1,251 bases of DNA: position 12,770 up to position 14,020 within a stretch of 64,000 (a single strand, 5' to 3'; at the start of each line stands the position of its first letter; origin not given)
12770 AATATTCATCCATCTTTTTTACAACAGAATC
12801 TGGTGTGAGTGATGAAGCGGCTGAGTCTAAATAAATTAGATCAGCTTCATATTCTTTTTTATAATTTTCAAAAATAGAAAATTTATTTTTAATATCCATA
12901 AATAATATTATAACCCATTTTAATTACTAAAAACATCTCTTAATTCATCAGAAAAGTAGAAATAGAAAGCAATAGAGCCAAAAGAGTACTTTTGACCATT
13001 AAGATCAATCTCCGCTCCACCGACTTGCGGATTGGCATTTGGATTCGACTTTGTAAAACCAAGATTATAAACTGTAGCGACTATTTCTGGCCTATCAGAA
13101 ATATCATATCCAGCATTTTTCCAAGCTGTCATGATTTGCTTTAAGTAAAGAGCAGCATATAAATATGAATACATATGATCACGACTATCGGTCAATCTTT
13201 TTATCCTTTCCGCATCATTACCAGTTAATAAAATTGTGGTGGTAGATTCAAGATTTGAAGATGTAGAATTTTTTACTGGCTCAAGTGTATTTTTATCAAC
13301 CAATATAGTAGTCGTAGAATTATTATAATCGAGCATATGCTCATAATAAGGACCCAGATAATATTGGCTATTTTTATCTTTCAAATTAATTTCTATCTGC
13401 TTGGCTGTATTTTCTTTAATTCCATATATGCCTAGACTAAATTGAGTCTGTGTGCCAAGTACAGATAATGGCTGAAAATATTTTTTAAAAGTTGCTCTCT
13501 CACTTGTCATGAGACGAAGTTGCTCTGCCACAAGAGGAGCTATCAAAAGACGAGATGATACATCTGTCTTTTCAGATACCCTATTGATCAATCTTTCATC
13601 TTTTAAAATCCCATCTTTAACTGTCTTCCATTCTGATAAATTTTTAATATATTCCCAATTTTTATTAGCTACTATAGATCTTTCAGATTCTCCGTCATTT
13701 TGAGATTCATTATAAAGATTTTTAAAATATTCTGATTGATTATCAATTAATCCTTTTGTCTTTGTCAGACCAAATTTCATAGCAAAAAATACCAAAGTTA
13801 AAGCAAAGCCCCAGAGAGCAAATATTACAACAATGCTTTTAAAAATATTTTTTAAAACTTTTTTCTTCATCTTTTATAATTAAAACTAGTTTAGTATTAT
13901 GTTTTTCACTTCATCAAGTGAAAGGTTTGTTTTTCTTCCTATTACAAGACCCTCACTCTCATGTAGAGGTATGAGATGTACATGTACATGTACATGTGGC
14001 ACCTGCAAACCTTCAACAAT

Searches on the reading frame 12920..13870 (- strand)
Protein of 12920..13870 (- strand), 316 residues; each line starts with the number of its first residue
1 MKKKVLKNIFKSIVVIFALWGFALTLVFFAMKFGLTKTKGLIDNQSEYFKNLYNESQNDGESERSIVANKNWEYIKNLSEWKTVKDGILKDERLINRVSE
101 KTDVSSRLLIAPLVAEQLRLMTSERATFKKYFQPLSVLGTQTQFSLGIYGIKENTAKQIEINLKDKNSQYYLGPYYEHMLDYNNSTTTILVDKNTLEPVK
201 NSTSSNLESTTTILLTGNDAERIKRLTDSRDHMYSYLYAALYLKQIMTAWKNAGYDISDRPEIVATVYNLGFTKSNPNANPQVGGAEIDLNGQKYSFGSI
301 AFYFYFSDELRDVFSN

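Call 45: search_protein_families(library=pfam, proteins=[window:12920-13870:-], max_evalue=0.001)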
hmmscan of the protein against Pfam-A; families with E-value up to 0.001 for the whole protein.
window:12920-13870:- (316 aa): 1 family
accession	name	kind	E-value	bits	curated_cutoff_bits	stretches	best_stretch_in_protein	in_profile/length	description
PF07182.16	DUF1402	-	0.00012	21.8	27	1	218-280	206-267/300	Protein of unknown function (DUF1402)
